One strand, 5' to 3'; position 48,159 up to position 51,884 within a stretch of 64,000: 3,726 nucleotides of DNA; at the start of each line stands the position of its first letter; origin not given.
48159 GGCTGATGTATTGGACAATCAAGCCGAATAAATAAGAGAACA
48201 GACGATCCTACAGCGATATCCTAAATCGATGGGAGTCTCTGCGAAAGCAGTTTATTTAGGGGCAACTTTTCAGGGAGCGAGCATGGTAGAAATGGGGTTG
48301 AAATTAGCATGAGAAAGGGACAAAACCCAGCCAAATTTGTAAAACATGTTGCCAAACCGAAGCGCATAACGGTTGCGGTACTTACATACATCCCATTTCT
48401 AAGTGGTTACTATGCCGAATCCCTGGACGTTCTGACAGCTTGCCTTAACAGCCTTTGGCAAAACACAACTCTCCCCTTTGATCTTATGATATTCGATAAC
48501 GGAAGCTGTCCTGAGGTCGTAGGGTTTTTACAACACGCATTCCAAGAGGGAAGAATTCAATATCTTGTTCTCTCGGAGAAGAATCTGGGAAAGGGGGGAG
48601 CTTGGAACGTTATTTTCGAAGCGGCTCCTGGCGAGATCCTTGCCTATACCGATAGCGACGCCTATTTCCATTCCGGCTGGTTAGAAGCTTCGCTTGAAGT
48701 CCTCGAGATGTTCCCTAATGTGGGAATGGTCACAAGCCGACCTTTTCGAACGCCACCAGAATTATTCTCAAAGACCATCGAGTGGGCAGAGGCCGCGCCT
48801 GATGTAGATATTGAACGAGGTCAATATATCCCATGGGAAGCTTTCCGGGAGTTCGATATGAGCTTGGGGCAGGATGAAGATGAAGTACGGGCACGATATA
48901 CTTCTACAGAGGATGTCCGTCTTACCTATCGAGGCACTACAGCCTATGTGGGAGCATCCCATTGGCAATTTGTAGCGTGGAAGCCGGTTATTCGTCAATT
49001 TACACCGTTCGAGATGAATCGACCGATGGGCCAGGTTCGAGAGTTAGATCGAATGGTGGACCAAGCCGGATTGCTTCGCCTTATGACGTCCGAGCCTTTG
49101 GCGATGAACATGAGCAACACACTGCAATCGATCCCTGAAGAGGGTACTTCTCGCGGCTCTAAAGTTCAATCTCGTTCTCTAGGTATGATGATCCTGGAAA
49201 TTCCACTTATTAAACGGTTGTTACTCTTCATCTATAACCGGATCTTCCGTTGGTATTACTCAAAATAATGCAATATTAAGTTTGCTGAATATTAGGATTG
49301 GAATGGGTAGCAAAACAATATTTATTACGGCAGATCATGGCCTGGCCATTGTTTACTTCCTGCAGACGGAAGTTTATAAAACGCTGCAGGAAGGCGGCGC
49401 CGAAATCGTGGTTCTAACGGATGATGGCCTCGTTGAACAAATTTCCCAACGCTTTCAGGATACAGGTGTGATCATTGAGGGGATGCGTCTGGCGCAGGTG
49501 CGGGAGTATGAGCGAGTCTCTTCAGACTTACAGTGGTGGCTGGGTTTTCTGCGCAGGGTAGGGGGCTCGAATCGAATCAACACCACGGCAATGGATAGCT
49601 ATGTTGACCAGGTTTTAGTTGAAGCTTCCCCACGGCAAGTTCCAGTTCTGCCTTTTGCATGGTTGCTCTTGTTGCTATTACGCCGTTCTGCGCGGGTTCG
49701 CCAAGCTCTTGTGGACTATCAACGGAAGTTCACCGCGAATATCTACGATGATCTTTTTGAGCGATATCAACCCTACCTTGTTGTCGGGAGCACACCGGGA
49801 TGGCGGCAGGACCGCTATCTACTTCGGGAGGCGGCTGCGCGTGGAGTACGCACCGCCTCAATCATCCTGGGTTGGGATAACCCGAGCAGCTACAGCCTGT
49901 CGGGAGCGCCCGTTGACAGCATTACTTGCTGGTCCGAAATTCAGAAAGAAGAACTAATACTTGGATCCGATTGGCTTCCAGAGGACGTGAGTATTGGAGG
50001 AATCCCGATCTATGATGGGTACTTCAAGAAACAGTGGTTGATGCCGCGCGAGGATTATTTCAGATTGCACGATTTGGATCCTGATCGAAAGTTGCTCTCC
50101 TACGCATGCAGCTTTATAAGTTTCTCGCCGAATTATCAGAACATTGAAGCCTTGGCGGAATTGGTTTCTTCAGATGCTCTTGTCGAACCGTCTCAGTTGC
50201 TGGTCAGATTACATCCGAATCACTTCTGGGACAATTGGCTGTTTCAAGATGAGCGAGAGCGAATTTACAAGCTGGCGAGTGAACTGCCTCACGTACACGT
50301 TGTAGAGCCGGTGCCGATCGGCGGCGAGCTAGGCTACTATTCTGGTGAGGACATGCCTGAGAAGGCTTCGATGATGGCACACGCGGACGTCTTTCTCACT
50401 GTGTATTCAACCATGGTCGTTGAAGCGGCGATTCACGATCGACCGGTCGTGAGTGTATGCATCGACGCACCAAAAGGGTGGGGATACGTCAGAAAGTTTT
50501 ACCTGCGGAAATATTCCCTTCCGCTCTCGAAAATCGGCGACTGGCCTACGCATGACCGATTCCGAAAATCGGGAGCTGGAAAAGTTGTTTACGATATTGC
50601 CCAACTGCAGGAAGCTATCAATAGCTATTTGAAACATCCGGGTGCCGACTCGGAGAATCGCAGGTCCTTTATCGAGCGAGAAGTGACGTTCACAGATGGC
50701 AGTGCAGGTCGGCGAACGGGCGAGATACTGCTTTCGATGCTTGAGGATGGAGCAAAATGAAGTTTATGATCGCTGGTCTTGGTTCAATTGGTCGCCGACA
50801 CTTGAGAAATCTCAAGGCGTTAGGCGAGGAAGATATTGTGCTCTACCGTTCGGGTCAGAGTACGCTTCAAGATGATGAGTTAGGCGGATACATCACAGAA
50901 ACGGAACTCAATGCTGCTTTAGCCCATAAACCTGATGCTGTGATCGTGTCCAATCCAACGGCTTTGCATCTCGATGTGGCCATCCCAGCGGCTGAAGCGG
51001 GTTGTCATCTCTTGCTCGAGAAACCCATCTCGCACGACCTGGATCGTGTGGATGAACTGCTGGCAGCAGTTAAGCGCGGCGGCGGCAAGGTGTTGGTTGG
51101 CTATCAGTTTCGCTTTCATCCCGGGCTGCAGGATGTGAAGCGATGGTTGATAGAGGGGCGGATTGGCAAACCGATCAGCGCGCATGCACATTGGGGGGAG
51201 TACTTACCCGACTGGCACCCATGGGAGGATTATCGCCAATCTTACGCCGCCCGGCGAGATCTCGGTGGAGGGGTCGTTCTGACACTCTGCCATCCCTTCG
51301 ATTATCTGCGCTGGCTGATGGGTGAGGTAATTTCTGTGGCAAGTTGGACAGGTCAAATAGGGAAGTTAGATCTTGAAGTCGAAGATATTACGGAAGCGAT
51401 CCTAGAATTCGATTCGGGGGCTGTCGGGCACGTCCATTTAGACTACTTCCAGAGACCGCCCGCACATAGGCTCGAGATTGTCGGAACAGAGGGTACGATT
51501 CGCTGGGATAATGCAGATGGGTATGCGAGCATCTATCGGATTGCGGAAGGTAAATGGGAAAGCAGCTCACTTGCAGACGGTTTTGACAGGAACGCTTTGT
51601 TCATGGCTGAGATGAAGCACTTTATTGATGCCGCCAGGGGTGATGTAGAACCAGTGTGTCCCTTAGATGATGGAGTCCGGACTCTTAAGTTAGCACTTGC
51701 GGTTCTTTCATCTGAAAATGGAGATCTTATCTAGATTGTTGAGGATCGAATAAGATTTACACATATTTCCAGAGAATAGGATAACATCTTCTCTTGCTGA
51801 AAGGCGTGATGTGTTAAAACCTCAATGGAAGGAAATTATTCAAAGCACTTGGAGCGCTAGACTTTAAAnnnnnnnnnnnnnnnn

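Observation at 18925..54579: Glycan super-locus (~36 kb) combining five GT-C-like membrane proteins, two polyprenyl-P-sugar synthases and both Wzx- and Wzm/Wzt-type export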

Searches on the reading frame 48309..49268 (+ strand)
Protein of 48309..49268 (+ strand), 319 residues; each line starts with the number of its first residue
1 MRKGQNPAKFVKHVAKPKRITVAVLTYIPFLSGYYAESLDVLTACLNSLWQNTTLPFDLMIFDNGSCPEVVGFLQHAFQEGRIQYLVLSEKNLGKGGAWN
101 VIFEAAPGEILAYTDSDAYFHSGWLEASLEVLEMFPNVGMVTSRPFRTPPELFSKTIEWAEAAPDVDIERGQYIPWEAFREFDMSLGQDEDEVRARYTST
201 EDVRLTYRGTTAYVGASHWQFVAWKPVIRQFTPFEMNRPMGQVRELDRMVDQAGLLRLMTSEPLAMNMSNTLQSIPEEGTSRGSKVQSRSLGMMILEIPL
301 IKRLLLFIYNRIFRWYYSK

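Call 5: search_protein_families(library=pfam, proteins=[window:48309-49268:+], max_evalue=0.01)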
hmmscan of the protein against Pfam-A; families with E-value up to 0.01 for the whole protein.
window:48309-49268:+ (319 aa): 2 families
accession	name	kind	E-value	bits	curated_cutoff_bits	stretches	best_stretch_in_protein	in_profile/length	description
PF00535.33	Glycos_transf_2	-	9.8e-15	55.3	23.3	1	35-151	7-122/168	Glycosyl transferase family 2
PF13641.12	Glyco_tranf_2_3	-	0.00016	22.2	27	1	38-145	12-123/230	Glycosyltransferase like family 2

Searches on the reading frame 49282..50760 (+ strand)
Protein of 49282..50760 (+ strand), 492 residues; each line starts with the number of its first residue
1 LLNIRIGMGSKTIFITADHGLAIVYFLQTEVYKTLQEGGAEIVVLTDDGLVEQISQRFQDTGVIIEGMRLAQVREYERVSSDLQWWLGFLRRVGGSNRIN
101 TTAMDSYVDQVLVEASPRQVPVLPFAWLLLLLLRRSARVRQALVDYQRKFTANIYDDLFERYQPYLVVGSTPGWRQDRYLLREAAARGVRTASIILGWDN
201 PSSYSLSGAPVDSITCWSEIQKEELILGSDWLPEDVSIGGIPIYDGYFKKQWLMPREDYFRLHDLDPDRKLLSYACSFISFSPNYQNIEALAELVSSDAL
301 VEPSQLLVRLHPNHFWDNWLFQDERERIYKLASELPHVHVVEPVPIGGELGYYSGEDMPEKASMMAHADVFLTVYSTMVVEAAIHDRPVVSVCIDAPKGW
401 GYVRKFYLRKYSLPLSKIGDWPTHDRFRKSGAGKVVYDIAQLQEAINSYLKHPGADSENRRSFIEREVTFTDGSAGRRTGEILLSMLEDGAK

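Call 5: search_protein_families(library=pfam, proteins=[window:49282-50760:+], max_evalue=0.01)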
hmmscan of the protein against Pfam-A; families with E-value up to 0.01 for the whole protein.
window:49282-50760:+ (492 aa): 1 family
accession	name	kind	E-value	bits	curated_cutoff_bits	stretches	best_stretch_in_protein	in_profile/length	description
PF04464.20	Glyphos_transf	-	0.00013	21.5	22.1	0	427-481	309-363/367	CDP-Glycerol:Poly(glycerophosphate) glycerophosphotransferase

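Call 12: search_protein_families(library=ncbifam, proteins=[window:49282-50760:+], max_evalue=0.1)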
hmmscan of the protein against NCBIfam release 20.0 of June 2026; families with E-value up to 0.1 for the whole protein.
window:49282-50760:+ (492 aa): 1 family
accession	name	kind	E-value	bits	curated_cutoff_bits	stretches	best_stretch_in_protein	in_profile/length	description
NF046086.1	BFO_1060_trans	domain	1.6e-07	30.8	200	2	211-278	105-170/365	BFO_1060 family glycosyltransferase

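Call 57: search_solved_structures(query=window:49282-50760:+, max_evalue=1)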
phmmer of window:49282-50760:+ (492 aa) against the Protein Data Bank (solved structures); distinct sequences matched with E-value up to 1: 2.
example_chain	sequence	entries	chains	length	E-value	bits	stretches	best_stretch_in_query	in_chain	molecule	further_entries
6gyt_A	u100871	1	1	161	0.79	11.8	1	315-360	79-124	Histone acetyltransferase p300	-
6alb_A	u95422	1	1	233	0.99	11.4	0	315-356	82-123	CREB-binding protein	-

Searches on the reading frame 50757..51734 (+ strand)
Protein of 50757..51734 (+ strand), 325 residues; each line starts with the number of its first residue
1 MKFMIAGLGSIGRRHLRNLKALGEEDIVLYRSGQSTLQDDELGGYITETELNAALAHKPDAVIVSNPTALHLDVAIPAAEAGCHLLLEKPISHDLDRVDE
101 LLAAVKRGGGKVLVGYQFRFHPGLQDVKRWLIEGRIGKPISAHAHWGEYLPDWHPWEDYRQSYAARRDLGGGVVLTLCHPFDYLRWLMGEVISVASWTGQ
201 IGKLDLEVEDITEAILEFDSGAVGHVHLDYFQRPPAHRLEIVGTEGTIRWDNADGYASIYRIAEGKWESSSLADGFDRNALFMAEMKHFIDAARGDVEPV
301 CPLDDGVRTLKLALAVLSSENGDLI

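Call 5: search_protein_families(library=pfam, proteins=[window:50757-51734:+], max_evalue=0.01)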
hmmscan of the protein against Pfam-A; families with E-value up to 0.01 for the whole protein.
window:50757-51734:+ (325 aa): 3 families
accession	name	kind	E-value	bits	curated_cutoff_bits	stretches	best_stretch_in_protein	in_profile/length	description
PF22725.1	GFO_IDH_MocA_C3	-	1.3e-23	83.8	27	1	125-249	2-124/124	GFO/IDH/MocA C-terminal domain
PF02894.22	GFO_IDH_MocA_C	-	1.9e-22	80.6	22.9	1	131-321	4-211/218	Oxidoreductase family, C-terminal alpha/beta domain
PF01408.29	GFO_IDH_MocA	-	5.4e-15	56.6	24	1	2-116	2-120/120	Oxidoreductase family, NAD-binding Rossmann fold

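Call 55: search_protein_families(library=ncbifam, proteins=[window:50757-51734:+], max_evalue=0.00001)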
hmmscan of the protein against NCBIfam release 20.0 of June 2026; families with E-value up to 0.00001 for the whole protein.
window:50757-51734:+ (325 aa): 5 families
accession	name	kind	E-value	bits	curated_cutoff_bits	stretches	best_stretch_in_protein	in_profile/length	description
TIGR04380.1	myo_inos_iolG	equivalog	6.3e-36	123.9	355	1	2-319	3-322/330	inositol 2-dehydrogenase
NF040723.1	UDP-GlcNAcDh_Arch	equivalog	4.2e-25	88.9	450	1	2-320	2-301/302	UDP-N-acetylglucosamine 3-dehydrogenase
NF052479.1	LevoglcsnDh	equivalog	1.2e-19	70.3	650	1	60-198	75-212/386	levoglucosan dehydrogenase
NF041392.1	XylDh_Gfo6_Halo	equivalog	5.6e-16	58.3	350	1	54-317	78-339/350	D-xylose 1-dehydrogenase Gfo6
NF052679.1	InsChiInosDhIolG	equivalog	4.5e-11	42.4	540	1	2-299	4-297/343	bifunctional inositol 2-dehydrogenase/D-chiro-inositol 1-dehydrogenase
